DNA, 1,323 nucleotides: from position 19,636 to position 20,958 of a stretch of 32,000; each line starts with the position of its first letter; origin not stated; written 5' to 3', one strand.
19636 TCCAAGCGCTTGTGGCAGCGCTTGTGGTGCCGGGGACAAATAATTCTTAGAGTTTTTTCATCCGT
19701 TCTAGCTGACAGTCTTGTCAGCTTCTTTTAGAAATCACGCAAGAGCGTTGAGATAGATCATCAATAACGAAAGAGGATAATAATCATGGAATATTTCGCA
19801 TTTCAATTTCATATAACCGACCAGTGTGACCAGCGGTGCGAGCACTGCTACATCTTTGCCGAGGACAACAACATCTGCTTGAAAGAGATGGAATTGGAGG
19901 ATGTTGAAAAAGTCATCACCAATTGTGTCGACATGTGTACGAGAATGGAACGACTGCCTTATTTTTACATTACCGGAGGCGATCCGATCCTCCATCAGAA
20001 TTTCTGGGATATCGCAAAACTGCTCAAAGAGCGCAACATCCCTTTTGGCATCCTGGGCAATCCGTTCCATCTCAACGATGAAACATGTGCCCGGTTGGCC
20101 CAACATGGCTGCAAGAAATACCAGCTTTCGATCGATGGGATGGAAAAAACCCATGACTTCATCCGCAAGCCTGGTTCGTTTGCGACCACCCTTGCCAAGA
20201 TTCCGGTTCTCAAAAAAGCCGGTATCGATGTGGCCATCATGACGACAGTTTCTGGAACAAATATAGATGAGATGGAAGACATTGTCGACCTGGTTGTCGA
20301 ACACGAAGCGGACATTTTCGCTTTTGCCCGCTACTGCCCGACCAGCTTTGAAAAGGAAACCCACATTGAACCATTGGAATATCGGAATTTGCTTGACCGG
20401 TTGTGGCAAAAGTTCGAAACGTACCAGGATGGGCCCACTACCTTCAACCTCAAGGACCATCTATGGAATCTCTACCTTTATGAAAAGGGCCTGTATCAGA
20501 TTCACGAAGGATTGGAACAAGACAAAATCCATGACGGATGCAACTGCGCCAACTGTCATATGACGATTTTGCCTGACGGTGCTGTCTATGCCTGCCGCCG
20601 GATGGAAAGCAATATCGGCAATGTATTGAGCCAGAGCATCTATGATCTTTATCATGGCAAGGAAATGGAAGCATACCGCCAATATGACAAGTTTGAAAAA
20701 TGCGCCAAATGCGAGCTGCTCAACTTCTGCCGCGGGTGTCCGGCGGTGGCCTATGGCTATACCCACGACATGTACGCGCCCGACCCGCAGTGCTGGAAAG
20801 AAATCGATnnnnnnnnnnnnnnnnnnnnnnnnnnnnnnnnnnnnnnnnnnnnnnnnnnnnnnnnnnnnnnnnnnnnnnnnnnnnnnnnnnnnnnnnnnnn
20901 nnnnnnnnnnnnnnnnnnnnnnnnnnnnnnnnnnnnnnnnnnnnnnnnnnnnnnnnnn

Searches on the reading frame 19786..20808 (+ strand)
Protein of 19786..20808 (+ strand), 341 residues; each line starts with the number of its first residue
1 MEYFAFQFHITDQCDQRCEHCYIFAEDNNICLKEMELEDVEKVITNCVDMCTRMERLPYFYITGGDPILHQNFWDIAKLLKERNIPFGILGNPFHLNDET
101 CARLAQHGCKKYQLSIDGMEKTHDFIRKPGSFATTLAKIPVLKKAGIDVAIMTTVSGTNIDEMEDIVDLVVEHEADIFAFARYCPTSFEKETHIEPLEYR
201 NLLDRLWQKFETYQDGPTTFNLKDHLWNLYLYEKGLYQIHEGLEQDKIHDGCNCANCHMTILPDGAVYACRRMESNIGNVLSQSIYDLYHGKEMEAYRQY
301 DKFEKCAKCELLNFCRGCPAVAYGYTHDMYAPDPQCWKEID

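Call 4: search_protein_families(library=ncbifam, proteins=[window:19786-20808:+], max_evalue=1)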
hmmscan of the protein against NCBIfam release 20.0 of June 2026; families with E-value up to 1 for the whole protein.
window:19786-20808:+ (341 aa): 69 families (the best 25 are shown)
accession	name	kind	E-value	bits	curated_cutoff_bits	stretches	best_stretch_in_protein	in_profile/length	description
TIGR04340.1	rSAM_ACGX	hypoth_equivalog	3e-173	575.8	400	1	2-340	1-341/341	radical SAM/SPASM domain protein, ACGX system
TIGR04082.1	rSAM_for_selen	equivalog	6.1e-54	183.6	350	1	3-336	198-515/516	thio(seleno)oxazole modification radical SAM maturase SbtM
TIGR04545.1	rSAM_ahbD_hemeb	equivalog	1.4e-35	123.3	500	1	8-337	4-336/339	heme b synthase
TIGR04053.2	TIGR04053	equivalog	9.6e-35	120.5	395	1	9-337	13-363/366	TIGR04053 family radical SAM/SPASM domain-containing protein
TIGR04250.1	SCM_rSAM_ScmE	equivalog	5e-31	107.9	400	1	8-335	7-344/358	SynChlorMet cassette radical SAM/SPASM protein ScmE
TIGR04051.1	rSAM_NirJ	equivalog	4.3e-29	101.6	515.45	1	10-337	8-347/354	heme d1 biosynthesis radical SAM protein NirJ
TIGR04055.1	rSAM_NirJ2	equivalog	8.5e-27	94.5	500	1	9-336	5-322/326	putative heme d1 biosynthesis radical SAM protein NirJ2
TIGR04133.1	rSAM_w_lipo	hypoth_equivalog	2.6e-24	85.8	425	1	8-318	28-330/350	TIGR04133 family radical SAM/SPASM protein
TIGR04054.1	rSAM_NirJ1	equivalog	4.6e-24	84.7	650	1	8-337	40-381/387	putative heme d1 biosynthesis radical SAM protein NirJ1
TIGR04303.1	GeoRSP_rSAM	equivalog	5.1e-24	85.4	400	1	7-337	8-325/325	GeoRSP system radical SAM/SPASM protein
TIGR04546.1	rSAM_ahbC_deAc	equivalog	5e-23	81.5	650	1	8-337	43-384/390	12,18-didecarboxysiroheme deacetylase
TIGR04347.1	pseudo_SAM_Halo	equivalog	1.7e-22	80.3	525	2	8-181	42-210/390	TIGR04347 family pseudo-SAM/SPASM protein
NF041298.1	rSAM_mat_DynA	equivalog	2.4e-22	79.4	450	1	11-336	8-339/356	dynobactin maturation radical SAM/SPASM protein DynA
TIGR03962.1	mycofact_rSAM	equivalog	1.1e-21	77.4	265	1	7-338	15-333/339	mycofactocin radical SAM maturase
TIGR03942.1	sulfatase_rSAM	equivalog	2.4e-19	69.7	349.45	1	11-321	8-327/363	anaerobic sulfatase maturase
NF047865.1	rSAM_PapB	equivalog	2.9e-19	69.5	340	1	5-332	4-330/330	PapB family radical SAM/SPASM ranthipeptide maturase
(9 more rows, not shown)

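Call 5: search_protein_families(library=pfam, proteins=[window:19786-20808:+], max_evalue=1)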
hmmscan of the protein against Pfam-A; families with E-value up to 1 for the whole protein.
window:19786-20808:+ (341 aa): 4 families
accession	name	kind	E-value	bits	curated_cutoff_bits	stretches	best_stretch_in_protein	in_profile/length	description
PF04055.27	Radical_SAM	-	6.5e-21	75.7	29.5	1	10-170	3-166/166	Radical SAM superfamily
PF13186.11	SPASM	-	2.1e-09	37.9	21.5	1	252-310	1-67/67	Iron-sulfur cluster-binding domain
PF13353.11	Fer4_12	-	0.012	16.4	22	1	11-82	12-76/137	4Fe-4S single cluster domain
PF02310.24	B12-binding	-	0.25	11.6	32.1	1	141-181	23-58/121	B12 binding domain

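Call 12: find_homologous_proteins(query=window:19786-20808:+, max_evalue=1e-30)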
Query window:19786-20808:+ (341 aa): 3088 proteins with E <= 1e-30 among 3464 candidates; the best 120 are listed.
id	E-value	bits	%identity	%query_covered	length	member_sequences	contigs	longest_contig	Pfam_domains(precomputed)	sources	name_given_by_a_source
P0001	1.8e-242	822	100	100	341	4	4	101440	PF13186.12,PF04055.28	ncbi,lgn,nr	ncbi:MAG: radical SAM/SPASM domain protein, ACGX system [Erysipelotrichaceae bacterium]|nr:radical S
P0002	1.0e-214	730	87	100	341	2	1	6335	PF13186.12,PF04055.28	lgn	-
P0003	3.8e-193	659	78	100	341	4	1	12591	PF13186.12,PF04055.28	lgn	-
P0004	1.1e-192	658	78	100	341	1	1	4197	PF13186.12,PF04055.28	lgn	-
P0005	2.0e-192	657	79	100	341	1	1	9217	PF13186.12,PF04055.28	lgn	-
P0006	2.8e-192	657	79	100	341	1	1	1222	PF13186.12,PF04055.28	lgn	-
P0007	1.4e-191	654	78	100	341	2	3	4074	PF13186.12,PF04055.28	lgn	-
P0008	8.7e-191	652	77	100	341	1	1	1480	PF13186.12,PF04055.28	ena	-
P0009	1.7e-190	651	78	100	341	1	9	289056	PF13186.12,PF04055.28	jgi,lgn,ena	-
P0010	2.4e-190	650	78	100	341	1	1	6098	PF13186.12,PF04055.28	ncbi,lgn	ncbi:MAG: radical SAM/SPASM domain protein, ACGX system [Mobilitalea sp.]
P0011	7.1e-190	649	77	100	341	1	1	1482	PF13186.12,PF04055.28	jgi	-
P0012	1.0e-189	648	77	100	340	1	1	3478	PF13186.12,PF04055.28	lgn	-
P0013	2.7e-189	647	77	100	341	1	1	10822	PF13186.12,PF04055.28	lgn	-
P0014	3.1e-189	647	77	100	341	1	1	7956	PF13186.12,PF04055.28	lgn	-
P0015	4.1e-189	646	76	100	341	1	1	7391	PF13186.12,PF04055.28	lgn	-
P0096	1.8e-161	555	63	99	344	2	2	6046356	PF13186.12,PF04055.28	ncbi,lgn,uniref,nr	ncbi:Putative mycofactocin radical SAM maturase MftC [Sporomusa silvacetica DSM 10669]|uniref:Mycofa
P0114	1.1e-160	553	65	100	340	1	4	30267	PF13186.12,PF04055.28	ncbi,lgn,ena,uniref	ncbi:MAG: radical SAM/SPASM domain protein, ACGX system [Parabacteroides sp.]|uniref:radical SAM/SPA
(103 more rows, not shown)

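Call 14: find_related_loci(query=A1, collection=genome_contigs, flank=4000)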
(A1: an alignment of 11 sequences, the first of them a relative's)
Query A1 (341 aa) in genome_contigs; peptide patterns used: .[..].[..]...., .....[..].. (x = any residue, [..] = any of these).
600 stretches matched a pattern (row limit reached: there are more); 577 encode a relative of the query (tblastn E <= 1e-3); the best 80 are kept; 80 distinct loci.
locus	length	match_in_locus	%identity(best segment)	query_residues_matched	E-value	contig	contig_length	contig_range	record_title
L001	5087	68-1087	78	1-340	0e+0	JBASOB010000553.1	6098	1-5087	MAG: Mobilitalea sp. isolate MFD12108_ilm_asm_bin40 k127_119500, whole genome shotgun sequence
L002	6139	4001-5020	76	1-340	0e+0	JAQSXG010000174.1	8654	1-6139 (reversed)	MAG: Neobacillus sp. isolate L_E1_T20_A_bin.13 scaffold_13960, whole genome shotgun sequence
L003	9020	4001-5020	72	1-340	1e-174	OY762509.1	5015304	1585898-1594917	MAG: Vallitaleaceae bacterium isolate c0ba017c-7b98-4334-a234-c16200e784d9 genome assembly, chromosome: 1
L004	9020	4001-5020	70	1-341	1e-170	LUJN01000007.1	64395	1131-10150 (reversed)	MAG: Bacteroidales bacterium M3 M3_1208, whole genome shotgun sequence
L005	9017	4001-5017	70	1-340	8e-170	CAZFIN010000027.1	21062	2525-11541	MAG TPA_asm: uncultured Alistipes sp. isolate SRP199465_co2_851 genome assembly, contig: NODE_7210_length_21062_cov_10.0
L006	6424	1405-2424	69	1-341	8e-167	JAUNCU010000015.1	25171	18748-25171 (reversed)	MAG: Bacteroidales bacterium isolate S22M_St_45 NODE_1152_length_25171_cov_7.194816, whole genome shotgun sequence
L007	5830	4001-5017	69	1-340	2e-166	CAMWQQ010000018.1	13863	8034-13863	MAG TPA_asm: uncultured Odoribacter sp. isolate SRR14411283_bin.19_metawrap_v1.3_MAG genome assembly, contig: NODE.694_l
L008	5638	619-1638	68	1-341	9e-166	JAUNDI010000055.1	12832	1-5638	MAG: Bacteroidia bacterium isolate S22M_St_71 NODE_2691_length_12832_cov_9.222744, whole genome shotgun sequence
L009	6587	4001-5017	68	1-340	2e-165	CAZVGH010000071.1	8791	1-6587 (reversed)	MAG TPA_asm: uncultured Alistipes sp. isolate SRP199465_co1_339 genome assembly, contig: NODE_23071_length_8791_cov_9.59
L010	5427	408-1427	68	1-341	8e-166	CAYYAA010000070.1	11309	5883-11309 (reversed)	MAG TPA_asm: uncultured Bacteroides sp. isolate SRP222552_co1_135 genome assembly, contig: NODE_5091_length_11309_cov_48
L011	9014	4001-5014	65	1-338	4e-165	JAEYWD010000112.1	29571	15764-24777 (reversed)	MAG: Bacteroidetes bacterium isolate OH_CBlB_256 k127_2527330, whole genome shotgun sequence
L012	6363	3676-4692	68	1-340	8e-166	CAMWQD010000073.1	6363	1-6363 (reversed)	MAG TPA_asm: uncultured Bacteroidales bacterium isolate SRR14411261_bin.9_metawrap_v1.3_MAG genome assembly, contig: NOD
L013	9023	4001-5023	67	1-341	1e-164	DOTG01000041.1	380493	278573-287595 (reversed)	MAG TPA_asm: Marinilabiliales bacterium isolate UBA12394 contig_638, whole genome shotgun sequence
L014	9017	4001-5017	66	2-340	5e-164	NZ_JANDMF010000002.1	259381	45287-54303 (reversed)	Clostridium sp. SHJSY1 contig2, whole genome shotgun sequence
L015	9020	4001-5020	66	1-340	5e-164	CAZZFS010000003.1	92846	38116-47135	MAG TPA_asm: uncultured Clostridiaceae bacterium isolate SRP302447_co1_768 genome assembly, contig: NODE_818_length_9284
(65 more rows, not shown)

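Call 24: find_encoding_contigs(protein=P0001, flank=8000, max_places=3)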
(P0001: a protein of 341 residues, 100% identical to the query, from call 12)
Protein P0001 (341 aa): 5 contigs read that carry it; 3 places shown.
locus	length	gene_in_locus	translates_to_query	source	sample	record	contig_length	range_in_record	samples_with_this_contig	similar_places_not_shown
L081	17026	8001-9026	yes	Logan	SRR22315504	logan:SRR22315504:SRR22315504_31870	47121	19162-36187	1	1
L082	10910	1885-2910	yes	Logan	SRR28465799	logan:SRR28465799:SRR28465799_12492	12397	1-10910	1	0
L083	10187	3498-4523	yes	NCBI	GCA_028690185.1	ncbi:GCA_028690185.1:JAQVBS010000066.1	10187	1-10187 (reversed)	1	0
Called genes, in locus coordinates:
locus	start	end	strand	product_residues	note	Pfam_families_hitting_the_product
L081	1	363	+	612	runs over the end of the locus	PF10503:Esterase_PHB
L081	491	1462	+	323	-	PF02311:AraC_binding, PF07883:Cupin_2 (weak), PF12833:HTH_18, PF00165:HTH_AraC (faint)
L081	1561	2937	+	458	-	PF00370:FGGY_N, PF02782:FGGY_C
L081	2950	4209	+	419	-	PF06134:RhaA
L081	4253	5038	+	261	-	PF00596:Aldolase_II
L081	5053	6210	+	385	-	PF00465:Fe-ADH, PF13685:Fe-ADH_2, PF25137:ADH_Fe_C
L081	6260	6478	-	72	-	-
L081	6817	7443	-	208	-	-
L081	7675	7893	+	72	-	-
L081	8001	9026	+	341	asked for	PF04055:Radical_SAM, PF13186:SPASM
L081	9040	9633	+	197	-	PF00881:Nitroreductase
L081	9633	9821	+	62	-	PF07505:DUF5131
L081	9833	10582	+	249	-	PF07505:DUF5131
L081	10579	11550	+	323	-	PF08240:ADH_N, PF00107:ADH_zinc_N, PF13602:ADH_zinc_N_2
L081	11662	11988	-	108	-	PF01638:HxlR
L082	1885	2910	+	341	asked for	PF04055:Radical_SAM, PF13186:SPASM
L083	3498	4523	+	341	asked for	PF04055:Radical_SAM, PF13186:SPASM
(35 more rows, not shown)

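Call 25: find_encoding_contigs(protein=P0096, flank=8000, max_places=2)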
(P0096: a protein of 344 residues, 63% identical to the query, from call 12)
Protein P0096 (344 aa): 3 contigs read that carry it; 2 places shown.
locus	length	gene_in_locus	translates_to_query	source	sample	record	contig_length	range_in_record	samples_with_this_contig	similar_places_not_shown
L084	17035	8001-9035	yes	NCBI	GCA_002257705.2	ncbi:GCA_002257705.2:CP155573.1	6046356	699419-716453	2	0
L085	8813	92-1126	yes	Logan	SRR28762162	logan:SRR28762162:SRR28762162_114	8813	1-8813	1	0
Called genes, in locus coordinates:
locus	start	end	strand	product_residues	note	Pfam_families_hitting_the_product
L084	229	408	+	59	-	-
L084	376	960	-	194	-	PF00440:TetR_N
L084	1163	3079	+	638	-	PF00724:Oxidored_FMN, PF00890:FAD_binding_2 (weak), PF01266:DAO (weak), PF07992:Pyr_redox_2, PF12831:FAD_oxidored, PF13450:NAD_binding_8, PF13738:Pyr_redox_3, PF00070:Pyr_redox, +5 more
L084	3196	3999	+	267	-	PF00106:adh_short, PF08659:KR, PF13561:adh_short_C2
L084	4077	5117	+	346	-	PF08240:ADH_N, PF16912:Glu_dehyd_C (weak), PF00107:ADH_zinc_N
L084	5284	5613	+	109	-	PF00135:COesterase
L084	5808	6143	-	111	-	PF01638:HxlR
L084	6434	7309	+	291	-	-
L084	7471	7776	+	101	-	PF27855:Target_ACGX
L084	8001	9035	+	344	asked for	PF04055:Radical_SAM, PF13186:SPASM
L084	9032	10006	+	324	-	PF16884:ADH_N_2 (weak), PF08240:ADH_N, PF00107:ADH_zinc_N, PF13602:ADH_zinc_N_2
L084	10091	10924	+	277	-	PF02146:SIR2 (weak)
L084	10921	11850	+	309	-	PF08902:DUF1848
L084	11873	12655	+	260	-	PF01661:Macro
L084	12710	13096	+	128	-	PF00903:Glyoxalase, PF12681:Glyoxalase_2 (faint), PF13669:Glyoxalase_4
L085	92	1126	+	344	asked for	PF04055:Radical_SAM, PF13186:SPASM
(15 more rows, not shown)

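Call 26: find_encoding_contigs(protein=P0114, flank=8000, max_places=2)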
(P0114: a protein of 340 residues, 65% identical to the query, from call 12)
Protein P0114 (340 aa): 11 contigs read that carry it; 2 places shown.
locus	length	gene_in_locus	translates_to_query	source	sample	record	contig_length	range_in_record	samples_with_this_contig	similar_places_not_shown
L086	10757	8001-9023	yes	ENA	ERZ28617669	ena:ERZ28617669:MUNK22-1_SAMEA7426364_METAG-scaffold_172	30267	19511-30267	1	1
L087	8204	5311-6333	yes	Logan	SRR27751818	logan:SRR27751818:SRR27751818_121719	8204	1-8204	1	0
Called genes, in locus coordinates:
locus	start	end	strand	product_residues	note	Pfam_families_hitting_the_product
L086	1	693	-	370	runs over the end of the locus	PF02463:SMC_N, PF13175:AAA_15, PF13476:AAA_23, PF13304:AAA_21 (faint)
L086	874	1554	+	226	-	PF07719:TPR_2 (faint), PF13174:TPR_6 (faint)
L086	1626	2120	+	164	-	PF00885:DMRL_synthase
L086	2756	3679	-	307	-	PF03547:Mem_trans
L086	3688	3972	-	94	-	PF03992:ABM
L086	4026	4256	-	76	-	PF01361:Tautomerase (weak)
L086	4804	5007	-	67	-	-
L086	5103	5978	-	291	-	PF22200:ExsA_N, PF12833:HTH_18, PF00165:HTH_AraC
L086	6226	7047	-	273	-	PF02548:Pantoate_transf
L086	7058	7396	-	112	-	PF01638:HxlR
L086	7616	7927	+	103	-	-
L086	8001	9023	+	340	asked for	PF04055:Radical_SAM, PF13186:SPASM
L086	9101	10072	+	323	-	PF08240:ADH_N, PF00107:ADH_zinc_N, PF13602:ADH_zinc_N_2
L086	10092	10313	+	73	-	PF01361:Tautomerase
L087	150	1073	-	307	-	PF03547:Mem_trans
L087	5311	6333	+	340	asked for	PF04055:Radical_SAM, PF13186:SPASM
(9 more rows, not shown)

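Call 40: search_solved_structures(query=window:19786-20808:+, max_evalue=0.00001, show_alignments=1)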
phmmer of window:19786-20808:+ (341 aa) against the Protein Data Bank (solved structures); distinct sequences matched with E-value up to 0.00001: 4.
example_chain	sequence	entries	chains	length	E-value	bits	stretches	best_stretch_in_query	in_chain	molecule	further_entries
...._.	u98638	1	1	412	1.5e-11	47.2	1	9-179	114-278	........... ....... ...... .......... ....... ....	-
7tol_A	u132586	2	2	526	1.9e-07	33.7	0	8-192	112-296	glycerol dibiphytanyl glycerol tetraether - macrocyclic archaeol synthase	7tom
7vob_C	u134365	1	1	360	1.8e-06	30.5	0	11-171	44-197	Cytosylglucuronate decarboxylase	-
7voc_C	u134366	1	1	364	1.8e-06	30.4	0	11-171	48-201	Cytosylglucuronate decarboxylase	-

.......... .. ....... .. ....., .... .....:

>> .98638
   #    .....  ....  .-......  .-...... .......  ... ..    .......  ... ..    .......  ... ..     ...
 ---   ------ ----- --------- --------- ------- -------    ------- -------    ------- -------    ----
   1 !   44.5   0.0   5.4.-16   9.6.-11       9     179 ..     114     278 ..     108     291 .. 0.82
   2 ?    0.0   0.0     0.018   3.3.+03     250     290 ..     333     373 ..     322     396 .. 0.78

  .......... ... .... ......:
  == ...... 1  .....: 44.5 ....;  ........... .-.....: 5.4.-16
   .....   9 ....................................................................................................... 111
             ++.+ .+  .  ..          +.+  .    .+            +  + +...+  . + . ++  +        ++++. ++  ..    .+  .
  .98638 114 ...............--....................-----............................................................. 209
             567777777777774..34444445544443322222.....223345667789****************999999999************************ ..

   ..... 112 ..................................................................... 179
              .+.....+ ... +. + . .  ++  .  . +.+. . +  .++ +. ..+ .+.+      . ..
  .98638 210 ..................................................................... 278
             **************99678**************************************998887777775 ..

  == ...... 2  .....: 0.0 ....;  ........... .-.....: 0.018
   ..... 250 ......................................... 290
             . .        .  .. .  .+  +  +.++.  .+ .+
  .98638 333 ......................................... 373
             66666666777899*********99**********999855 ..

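Call 61: predict_structure(alignment_id=A1)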
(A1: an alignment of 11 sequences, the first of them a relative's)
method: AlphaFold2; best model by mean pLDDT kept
length: 341 residues; sequences in the alignment: 11
mean_pLDDT: 60.7   pTM: 0.65
mean pLDDT of the five models: 60.7, 60.5, 59.9, 58.8, 58.3
residues with pLDDT >= 90: 54; 70-90: 94; 50-70: 49; < 50: 144
segments of 3 or more residues with pLDDT < 50: 1-6, 13-31, 182-188, 223-229, 237-341
pLDDT, mean of each block of 10 residues (from residue 1): 48 40 37 64 67 63 75 90 88 90 96 90 84 94 94 81 92 82 47 66 81 76 51 48 35 30 30 23 36 39 33 30 35 34 36
secondary structure, 60 per line:
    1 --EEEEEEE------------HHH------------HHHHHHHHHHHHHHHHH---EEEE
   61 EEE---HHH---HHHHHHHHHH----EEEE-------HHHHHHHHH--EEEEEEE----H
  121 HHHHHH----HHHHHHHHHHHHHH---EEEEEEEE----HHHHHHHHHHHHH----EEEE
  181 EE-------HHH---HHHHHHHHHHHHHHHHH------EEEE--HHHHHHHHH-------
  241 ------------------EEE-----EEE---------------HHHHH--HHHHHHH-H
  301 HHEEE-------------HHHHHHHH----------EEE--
elements in order: E3-9 H37-53 E57-63 H73-82 E87-90 H98-106 E109-115 H120-126 H131-144 E148-155 H160-172 E177-182 H196-212 E219-222 H225-233 E259-261 E267-269 H285-289 H292-298 E303-305 H319-326 E337-339

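Call 63: fold_search(model_id=the predicted structure, library=pdb)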
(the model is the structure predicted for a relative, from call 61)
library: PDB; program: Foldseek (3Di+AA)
matches with E <= 10: 1696; with E <= 0.001: 154
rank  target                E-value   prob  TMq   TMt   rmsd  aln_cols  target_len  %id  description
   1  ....                  5.5e-10  1.00  0.50  0.45   4.7       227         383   21  Structure of a RiPP maturase, SkfB (released 2018-10-24)
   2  5v1q_B                5.8e-10  1.00  0.56  0.45  11.3       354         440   16  Crystal structure of Streptococcus suis SuiB (released 2017-08-30)
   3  5v1s_A                1.9e-09  1.00  0.57  0.47  11.4       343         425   16  Crystal structure of Streptococcus suis SuiB bound to S-adenosylmethionine (released 2017-08-30)
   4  5v1q_A                6.8e-09  1.00  0.55  0.46  11.5       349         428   17  Crystal structure of Streptococcus suis SuiB (released 2017-08-30)
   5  4k38_A                8.2e-09  1.00  0.55  0.52  11.7       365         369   17  Native anSMEcpe with bound AdoMet and Kp18Cys peptide (released 2013-05-08)
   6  5v1t_A                9.3e-09  1.00  0.56  0.45  11.4       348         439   16  Crystal structure of Streptococcus suis SuiB bound to precursor peptide SuiA (released 2017-08-30)
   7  7vob                  1.1e-08  1.00  0.45  0.47   5.1       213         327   20  The crystal structure of a Radical SAM Enzyme BlsE involved in the Biosynthesis of Blasticidin S (released 2022-05-04)
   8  4k36_A                1.7e-08  1.00  0.55  0.50  11.6       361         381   17  His6 tagged anSMEcpe with bound AdoMet (released 2013-05-08)
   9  6c8v                  1.8e-08  1.00  0.49  0.54  12.2       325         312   16  X-ray structure of PqqE from Methylobacterium extorquens (released 2018-02-14)
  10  5v1s_B                2.2e-08  1.00  0.55  0.46  11.7       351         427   15  Crystal structure of Streptococcus suis SuiB bound to S-adenosylmethionine (released 2017-08-30)
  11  3ciw                  2.7e-08  1.00  0.41  0.40   4.7       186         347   18  X-RAY structure of the [FeFe]-hydrogenase maturase HydE from thermotoga maritima (released 2008-04-08)
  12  4k37_A                3.2e-08  1.00  0.53  0.51  11.6       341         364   17  Native anSMEcpe with bound AdoMet (released 2013-05-08)
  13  4k39_B                3.8e-08  1.00  0.53  0.51  11.9       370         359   17  Native anSMEcpe with bound AdoMet and Cp18Cys peptide (released 2013-05-08)
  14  4k37_B                5.5e-08  1.00  0.52  0.49  11.7       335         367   16  Native anSMEcpe with bound AdoMet (released 2013-05-08)
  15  5fep                  5.9e-08  1.00  0.40  0.40   4.7       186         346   18  HydE from T. maritima in complex with (2R,4R)-MeTDA (released 2016-04-06)
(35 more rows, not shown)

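Call 78: search_protein_representatives(protein=window:19786-20808:+)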
Query: 341 residues. Proteins with E-value up to 0.001 (for the whole library): 20262; up to 1e-10: 4726; up to 1e-30: 362. The best 150 are listed.
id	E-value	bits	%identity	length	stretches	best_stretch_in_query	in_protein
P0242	1.4e-104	366.4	47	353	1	4-338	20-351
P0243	3.6e-103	361.8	50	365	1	2-340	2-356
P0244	7.0e-94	331.2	46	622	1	3-338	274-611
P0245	5.4e-92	325.0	63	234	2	3-109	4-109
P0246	7.5e-92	324.6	44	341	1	4-338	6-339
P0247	6.7e-91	321.4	47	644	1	3-339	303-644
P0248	8.6e-91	321.1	44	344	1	4-338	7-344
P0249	1.0e-90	320.8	58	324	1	2-238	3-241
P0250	1.1e-87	310.9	60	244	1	114-338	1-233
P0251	3.8e-85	302.5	43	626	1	5-340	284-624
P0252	4.6e-85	302.2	43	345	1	3-340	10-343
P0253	2.7e-84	299.7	62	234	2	167-340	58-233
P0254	1.9e-83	296.9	46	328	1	6-340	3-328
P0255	1.3e-82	294.1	44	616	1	5-338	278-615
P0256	3.5e-81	289.4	46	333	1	1-339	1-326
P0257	1.9e-80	287.0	41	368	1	2-339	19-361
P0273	2.0e-68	247.5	38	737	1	4-338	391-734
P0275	2.4e-67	243.9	39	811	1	4-340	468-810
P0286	4.2e-64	233.3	35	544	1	2-338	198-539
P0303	1.2e-59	218.7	34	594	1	2-337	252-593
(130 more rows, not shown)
